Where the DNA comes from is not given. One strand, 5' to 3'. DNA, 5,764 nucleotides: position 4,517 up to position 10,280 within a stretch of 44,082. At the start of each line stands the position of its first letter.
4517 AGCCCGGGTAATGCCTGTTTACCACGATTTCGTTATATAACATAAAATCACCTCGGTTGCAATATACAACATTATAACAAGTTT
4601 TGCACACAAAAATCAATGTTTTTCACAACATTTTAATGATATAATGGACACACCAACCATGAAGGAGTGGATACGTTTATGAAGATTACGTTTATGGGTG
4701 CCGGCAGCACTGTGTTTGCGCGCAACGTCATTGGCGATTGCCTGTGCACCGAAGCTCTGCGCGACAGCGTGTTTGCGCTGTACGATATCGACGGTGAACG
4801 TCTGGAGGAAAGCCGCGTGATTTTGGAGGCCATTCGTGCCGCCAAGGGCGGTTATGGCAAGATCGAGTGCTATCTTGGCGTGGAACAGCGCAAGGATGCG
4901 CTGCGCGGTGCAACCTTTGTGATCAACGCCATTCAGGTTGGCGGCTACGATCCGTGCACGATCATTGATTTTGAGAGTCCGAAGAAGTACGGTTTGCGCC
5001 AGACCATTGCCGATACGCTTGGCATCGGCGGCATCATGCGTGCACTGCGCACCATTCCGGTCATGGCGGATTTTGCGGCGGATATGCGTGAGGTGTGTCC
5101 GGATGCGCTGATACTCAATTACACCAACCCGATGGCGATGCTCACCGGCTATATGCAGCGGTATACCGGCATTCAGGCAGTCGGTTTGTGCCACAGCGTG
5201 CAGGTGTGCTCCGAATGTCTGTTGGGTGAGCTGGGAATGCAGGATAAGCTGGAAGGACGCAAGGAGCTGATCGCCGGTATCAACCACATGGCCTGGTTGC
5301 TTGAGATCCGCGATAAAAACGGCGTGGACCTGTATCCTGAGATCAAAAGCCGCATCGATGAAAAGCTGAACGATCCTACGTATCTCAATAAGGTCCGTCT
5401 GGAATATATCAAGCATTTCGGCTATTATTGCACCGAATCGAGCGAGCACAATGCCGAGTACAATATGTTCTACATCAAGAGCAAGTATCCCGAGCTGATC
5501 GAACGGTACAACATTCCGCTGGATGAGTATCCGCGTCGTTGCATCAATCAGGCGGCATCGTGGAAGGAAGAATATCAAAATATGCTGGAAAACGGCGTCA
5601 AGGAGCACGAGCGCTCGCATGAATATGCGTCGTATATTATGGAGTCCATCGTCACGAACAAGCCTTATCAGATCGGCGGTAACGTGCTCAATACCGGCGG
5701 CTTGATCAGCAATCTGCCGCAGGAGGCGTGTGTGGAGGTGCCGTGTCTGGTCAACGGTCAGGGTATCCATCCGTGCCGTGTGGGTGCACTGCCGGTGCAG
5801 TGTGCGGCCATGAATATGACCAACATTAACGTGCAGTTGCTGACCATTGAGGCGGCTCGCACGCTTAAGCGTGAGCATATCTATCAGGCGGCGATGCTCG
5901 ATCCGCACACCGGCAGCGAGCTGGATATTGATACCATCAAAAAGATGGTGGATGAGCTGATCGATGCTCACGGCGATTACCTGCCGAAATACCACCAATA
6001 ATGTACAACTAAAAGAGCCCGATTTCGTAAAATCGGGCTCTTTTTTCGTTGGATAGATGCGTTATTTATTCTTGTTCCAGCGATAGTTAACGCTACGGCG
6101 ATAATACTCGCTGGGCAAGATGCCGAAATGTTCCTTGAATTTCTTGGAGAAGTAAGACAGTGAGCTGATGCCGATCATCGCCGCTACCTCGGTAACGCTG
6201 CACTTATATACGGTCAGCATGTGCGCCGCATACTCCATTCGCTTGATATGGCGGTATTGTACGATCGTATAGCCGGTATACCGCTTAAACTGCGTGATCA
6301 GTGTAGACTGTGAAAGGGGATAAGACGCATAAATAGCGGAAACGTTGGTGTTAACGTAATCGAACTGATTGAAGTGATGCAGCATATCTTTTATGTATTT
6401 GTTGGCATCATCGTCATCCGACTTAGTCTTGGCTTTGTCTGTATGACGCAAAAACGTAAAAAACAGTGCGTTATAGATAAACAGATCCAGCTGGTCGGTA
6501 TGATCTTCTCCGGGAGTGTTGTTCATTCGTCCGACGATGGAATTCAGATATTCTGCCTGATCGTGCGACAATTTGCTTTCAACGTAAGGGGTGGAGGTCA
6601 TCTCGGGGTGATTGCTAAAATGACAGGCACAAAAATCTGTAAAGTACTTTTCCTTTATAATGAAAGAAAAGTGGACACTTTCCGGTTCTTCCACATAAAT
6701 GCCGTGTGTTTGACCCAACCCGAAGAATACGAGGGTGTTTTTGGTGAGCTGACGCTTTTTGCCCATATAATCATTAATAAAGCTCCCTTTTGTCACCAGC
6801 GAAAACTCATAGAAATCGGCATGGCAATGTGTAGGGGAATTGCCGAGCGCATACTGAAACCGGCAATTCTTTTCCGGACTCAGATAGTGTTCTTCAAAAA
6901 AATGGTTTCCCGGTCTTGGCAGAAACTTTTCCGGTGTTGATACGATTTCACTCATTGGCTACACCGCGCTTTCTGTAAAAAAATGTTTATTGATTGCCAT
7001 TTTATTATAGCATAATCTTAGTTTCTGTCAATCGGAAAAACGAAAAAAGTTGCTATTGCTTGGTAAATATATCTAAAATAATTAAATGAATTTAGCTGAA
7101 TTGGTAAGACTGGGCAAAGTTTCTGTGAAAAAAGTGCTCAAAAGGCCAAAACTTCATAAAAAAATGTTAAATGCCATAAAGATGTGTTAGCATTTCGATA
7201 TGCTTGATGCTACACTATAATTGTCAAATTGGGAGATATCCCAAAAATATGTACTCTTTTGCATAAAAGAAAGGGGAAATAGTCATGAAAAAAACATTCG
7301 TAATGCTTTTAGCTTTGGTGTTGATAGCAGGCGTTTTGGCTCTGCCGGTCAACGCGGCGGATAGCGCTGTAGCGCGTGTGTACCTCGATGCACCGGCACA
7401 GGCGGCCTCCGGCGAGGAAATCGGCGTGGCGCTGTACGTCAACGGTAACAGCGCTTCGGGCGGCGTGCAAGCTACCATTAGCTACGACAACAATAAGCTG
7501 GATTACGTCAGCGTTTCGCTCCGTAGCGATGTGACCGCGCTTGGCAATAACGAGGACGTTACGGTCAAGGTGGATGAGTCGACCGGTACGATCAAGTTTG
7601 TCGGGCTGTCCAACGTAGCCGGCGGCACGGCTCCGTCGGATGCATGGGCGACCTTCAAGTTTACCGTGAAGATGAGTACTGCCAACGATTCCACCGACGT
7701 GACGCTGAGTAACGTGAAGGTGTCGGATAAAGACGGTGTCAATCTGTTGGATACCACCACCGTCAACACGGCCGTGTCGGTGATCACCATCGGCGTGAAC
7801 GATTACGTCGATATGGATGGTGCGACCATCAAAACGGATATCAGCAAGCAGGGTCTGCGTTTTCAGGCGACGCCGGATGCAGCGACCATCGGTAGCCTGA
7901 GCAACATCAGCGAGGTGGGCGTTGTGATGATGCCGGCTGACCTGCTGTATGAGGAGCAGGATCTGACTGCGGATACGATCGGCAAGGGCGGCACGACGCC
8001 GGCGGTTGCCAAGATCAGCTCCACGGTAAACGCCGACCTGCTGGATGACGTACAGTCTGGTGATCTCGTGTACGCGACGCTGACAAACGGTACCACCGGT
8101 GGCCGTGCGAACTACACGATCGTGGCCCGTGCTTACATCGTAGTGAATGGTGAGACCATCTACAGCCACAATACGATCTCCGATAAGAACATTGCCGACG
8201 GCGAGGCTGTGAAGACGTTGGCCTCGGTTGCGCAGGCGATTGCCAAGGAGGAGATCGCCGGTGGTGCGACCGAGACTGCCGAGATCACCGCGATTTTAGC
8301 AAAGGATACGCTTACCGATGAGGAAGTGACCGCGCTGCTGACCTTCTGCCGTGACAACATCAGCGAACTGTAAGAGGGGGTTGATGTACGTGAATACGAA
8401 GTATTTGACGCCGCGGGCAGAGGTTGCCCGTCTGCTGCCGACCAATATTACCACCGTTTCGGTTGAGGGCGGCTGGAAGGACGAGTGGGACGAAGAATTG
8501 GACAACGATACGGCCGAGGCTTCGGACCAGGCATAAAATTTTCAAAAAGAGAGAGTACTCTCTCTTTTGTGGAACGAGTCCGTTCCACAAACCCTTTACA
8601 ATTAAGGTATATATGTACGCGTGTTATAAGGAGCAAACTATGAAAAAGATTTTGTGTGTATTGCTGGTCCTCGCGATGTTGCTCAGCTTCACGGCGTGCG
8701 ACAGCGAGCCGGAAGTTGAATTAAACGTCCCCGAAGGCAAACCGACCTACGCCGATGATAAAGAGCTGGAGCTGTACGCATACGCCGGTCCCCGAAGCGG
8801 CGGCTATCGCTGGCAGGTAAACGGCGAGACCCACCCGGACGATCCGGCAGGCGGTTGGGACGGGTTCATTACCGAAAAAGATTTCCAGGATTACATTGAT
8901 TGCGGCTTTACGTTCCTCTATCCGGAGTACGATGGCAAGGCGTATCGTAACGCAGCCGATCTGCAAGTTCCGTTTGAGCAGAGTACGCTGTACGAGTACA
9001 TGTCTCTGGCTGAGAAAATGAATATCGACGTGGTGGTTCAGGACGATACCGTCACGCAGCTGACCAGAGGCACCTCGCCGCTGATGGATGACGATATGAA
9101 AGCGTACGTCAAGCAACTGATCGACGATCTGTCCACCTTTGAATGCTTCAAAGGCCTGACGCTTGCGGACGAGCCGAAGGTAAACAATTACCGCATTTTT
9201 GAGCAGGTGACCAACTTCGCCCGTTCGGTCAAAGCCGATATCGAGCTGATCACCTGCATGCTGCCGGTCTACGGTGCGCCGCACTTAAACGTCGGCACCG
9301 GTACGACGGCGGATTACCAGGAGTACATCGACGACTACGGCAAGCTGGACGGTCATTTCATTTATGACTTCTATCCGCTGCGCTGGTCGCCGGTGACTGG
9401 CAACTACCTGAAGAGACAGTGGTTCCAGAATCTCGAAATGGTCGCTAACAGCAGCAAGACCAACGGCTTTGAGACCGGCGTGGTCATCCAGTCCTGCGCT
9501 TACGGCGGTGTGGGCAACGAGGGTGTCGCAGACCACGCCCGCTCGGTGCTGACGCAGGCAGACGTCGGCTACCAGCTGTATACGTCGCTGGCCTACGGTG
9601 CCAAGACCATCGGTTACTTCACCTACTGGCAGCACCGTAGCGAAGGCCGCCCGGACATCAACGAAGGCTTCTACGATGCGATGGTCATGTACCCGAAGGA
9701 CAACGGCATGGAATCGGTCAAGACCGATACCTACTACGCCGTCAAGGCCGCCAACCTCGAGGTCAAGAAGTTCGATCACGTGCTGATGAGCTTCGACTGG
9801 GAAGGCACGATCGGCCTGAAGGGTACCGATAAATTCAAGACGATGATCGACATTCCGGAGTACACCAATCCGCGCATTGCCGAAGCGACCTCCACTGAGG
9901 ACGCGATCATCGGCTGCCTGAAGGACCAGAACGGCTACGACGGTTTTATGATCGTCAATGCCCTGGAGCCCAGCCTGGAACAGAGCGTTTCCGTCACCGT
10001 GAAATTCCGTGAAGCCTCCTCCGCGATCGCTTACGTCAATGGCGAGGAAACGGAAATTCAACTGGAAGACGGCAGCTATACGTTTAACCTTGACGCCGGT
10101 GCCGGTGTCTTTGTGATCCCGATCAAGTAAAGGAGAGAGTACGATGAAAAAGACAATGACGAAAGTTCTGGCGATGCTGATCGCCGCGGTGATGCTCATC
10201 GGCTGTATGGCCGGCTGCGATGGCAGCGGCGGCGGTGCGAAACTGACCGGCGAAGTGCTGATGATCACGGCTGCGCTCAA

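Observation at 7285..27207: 20-kb single-strand polysaccharide-utilisation-like locus combining cohesin/dockerin, two giant repeat proteins, an ABC importer and three compartment-specific paralogs of an unassigned GH-like domain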

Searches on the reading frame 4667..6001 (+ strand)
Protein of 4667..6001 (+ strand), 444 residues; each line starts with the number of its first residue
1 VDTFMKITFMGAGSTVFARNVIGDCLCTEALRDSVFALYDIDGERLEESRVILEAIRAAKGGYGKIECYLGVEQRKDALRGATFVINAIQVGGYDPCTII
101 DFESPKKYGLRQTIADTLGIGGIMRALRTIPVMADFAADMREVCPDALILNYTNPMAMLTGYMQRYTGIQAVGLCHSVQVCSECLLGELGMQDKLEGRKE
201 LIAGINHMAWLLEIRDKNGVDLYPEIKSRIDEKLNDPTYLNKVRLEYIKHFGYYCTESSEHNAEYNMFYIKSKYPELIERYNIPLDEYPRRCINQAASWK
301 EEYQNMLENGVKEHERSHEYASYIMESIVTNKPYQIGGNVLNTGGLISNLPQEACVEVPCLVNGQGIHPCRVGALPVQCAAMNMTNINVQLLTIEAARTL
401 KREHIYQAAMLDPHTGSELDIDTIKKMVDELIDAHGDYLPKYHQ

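Call 65: search_solved_structures(query=window:4667-6001:+, max_evalue=1e-10)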
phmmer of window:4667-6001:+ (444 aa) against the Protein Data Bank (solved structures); distinct sequences matched with E-value up to 1e-10: 14.
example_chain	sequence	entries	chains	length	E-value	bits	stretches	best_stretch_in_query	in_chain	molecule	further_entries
3fef_A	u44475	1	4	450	5e-35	124.3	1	5-415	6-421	Putative glucosidase lplD, ALPHA-GALACTURONIDASE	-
5c3m_A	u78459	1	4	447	1.1e-32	116.6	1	55-221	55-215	Putative 6-phospho-beta-glucosidase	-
1s6y_A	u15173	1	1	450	2.9e-32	115.2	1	1-221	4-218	6-phospho-beta-glucosidase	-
1u8x_X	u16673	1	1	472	9.4e-26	93.8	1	31-442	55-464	Maltose-6'-phosphate glucosidase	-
6dux_A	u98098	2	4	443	2.8e-22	82.4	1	9-230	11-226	6-phospho-alpha-glucosidase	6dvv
1obb_A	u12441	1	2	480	9.2e-22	80.6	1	5-236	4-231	ALPHA-GLUCOSIDASE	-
6wbt_A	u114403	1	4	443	4.6e-19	71.7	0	1-230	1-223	cellulase IBT99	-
1up7_A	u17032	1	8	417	3.6e-17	65.5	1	5-439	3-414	6-PHOSPHO-BETA-GLUCOSIDASE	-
1up6_A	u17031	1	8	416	4.5e-17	65.2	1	5-439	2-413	6-PHOSPHO-BETA-GLUCOSIDASE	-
1up4_A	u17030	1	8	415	6.6e-17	64.6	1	5-439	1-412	6-PHOSPHO-BETA-GLUCOSIDASE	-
7br4_A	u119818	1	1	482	3.8e-16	62.1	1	4-373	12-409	Alpha-glucosidase, putative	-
3u95_A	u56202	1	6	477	5e-16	61.7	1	5-373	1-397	Glycoside hydrolase, family 4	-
1vjt_A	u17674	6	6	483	5.2e-16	61.7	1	4-372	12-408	alpha-glucosidase | Alpha-glucosidase, putative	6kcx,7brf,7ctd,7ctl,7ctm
6vc6_A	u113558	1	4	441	1.3e-12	50.5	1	111-432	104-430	6-phospho-alpha-glucosidase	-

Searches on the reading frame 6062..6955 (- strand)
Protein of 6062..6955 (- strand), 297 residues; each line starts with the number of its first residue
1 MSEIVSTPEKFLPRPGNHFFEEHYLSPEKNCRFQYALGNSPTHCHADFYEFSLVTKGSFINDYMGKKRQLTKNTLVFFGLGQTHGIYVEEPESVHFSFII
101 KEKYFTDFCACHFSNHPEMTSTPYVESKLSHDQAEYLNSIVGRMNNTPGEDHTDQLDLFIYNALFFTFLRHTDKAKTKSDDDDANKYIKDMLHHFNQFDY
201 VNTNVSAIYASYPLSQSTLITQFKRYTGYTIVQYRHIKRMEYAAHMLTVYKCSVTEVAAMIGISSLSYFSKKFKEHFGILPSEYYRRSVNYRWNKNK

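Call 3: search_protein_families(library=pfam, proteins=[window:6062-6955:-], max_evalue=0.01)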
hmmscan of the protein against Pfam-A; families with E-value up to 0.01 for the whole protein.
window:6062-6955:- (297 aa): 4 families
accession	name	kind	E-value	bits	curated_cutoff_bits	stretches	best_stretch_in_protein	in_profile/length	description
PF12833.13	HTH_18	-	4.4e-18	65.8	33.6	1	214-287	7-80/80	Helix-turn-helix domain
PF00165.29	HTH_AraC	-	9.1e-14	51.6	26.6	2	251-284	8-40/42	Bacterial regulatory helix-turn-helix proteins, AraC family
PF02311.25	AraC_binding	-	0.005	17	21.1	1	41-93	17-68/135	AraC-like ligand binding domain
PF07883.17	Cupin_2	-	0.005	17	27.2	1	39-97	10-67/70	Cupin domain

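Call 6: search_protein_families(library=ncbifam, proteins=[window:6062-6955:-], max_evalue=1)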
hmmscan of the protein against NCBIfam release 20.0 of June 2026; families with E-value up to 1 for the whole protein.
window:6062-6955:- (297 aa): 32 families (the best 25 are shown)
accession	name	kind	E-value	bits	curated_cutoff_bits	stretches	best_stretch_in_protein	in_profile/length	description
NF010028.0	PRK13503.1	equivalog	7.9e-16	58.3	288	1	40-284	28-269/278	HTH-type transcriptional activator RhaS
NF007860.0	PRK10572.1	equivalog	1.3e-14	53.8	208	1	151-289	152-286/292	arabinose operon transcriptional regulator AraC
NF007633.0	PRK10296.1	equivalog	1.7e-13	50.7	264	1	40-288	35-275/280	transcriptional regulator ChbR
TIGR04094.1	adjacent_YSIRK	equivalog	4.4e-13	48.9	200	1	181-284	280-382/383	YSIRK-targeted surface antigen transcriptional regulator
NF006902.0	PRK09393.1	equivalog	2.6e-09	36.7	425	1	186-288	220-322/327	transcriptional regulator FtrA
NF047788.1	TransRegPocR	equivalog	7.7e-09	35.2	500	1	175-287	178-290/296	transcriptional regulator PocR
NF010025.2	PRK13500.1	equivalog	1.9e-07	31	525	1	204-289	194-279/282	HTH-type transcriptional activator RhaR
NF011733.0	PRK15186.1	equivalog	1.2e-06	28.1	403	1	207-285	202-279/291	AraC family transcriptional regulator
NF007432.1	PRK09978.1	equivalog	1.2e-06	27.8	500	1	214-296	170-251/274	DNA-binding transcriptional regulator GadX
NF047455.1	TF_Staph_AryK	equivalog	1.5e-06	26.8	850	1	169-289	139-260/759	transcriptional regulator AryK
NF007693.0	PRK10371.1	equivalog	1.7e-06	27.5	253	1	171-290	183-302/309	transcriptional regulator MelR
NF011732.0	PRK15185.1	equivalog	2.1e-06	27.3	354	1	215-286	235-305/309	transcriptional regulator HilD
NF010026.0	PRK13501.1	equivalog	2.2e-06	27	363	1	203-290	193-280/290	HTH-type transcriptional activator RhaR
NF007243.0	PRK09685.1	equivalog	4.1e-06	26.4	199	1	227-287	239-301/303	transcriptional regulator FeaR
NF010027.0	PRK13502.1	equivalog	4.3e-06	26.4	384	1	211-287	201-277/282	HTH-type transcriptional activator RhaR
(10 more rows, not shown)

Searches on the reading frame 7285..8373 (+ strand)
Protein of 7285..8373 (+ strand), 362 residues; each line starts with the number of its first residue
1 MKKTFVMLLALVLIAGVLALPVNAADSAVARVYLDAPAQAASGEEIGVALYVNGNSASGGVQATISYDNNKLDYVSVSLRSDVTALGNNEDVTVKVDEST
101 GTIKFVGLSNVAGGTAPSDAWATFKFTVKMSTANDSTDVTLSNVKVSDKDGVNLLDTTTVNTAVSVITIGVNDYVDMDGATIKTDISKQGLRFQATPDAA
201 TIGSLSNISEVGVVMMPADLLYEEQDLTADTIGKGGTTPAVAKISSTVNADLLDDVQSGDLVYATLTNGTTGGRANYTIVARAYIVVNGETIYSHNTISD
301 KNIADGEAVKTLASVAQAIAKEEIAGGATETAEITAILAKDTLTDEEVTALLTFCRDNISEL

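Call 3: search_protein_families(library=pfam, proteins=[window:7285-8373:+], max_evalue=0.01)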
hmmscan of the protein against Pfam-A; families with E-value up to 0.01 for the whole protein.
window:7285-8373:+ (362 aa): 1 family
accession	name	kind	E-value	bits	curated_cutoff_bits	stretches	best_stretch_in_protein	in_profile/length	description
PF00963.24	Cohesin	-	1.1e-11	45.6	24.1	1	39-166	9-139/139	Cohesin domain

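Call 6: search_protein_families(library=ncbifam, proteins=[window:7285-8373:+], max_evalue=1)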
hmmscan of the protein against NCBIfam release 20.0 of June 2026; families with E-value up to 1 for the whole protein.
window:7285-8373:+ (362 aa): 1 family
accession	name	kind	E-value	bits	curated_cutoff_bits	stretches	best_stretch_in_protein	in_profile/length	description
NF041742.1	WGxxGxxG_fam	subfamily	0.14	12.8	35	1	1-45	1-33/69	WGxxGxxG family protein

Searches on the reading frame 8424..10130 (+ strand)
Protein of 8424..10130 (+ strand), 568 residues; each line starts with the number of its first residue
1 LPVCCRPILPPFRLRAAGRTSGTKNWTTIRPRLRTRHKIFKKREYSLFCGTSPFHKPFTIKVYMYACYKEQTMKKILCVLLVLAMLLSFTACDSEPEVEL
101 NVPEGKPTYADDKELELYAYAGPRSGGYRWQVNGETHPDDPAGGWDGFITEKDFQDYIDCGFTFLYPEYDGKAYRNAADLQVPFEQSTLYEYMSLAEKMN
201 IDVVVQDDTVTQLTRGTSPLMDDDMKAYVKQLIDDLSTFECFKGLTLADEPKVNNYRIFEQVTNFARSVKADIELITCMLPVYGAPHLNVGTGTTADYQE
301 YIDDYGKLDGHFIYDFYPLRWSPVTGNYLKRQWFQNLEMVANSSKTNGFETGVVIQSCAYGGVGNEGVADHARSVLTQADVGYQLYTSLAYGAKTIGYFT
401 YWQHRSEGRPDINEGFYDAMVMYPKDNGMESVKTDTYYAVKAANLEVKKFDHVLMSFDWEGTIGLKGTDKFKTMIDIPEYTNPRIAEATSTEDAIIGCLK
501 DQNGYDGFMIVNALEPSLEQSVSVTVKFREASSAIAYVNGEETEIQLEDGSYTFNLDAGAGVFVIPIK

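Call 3: search_protein_families(library=pfam, proteins=[window:8424-10130:+], max_evalue=0.01)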
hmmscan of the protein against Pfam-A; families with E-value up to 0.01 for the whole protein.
window:8424-10130:+ (568 aa): 0 families

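Call 6: search_protein_families(library=ncbifam, proteins=[window:8640-10130:+], max_evalue=1)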
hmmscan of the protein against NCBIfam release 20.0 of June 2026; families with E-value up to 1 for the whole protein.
window:8640-10130:+ (496 aa): 2 families
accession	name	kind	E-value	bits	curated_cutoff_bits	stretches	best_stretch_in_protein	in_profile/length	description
NF050142.1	PG1828_fam_lipo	equivalog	0.0043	17.7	50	1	1-25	1-24/59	PG1828 family lipoprotein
NF052321.1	LP_Lmo2079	subfamily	0.045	13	150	0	1-24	1-24/354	Lmo2079 family surface lipoprotein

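Call 30: search_protein_families(library=pfam, proteins=[window:8640-10130:+], max_evalue=10)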
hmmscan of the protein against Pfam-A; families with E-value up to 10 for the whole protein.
window:8640-10130:+ (496 aa): 1 family
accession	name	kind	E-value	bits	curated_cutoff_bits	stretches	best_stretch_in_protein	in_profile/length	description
PF22392.1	Cmr7b-like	-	0.042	14.1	26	1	355-401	33-76/184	Cmr7b-like, BtrG-like domain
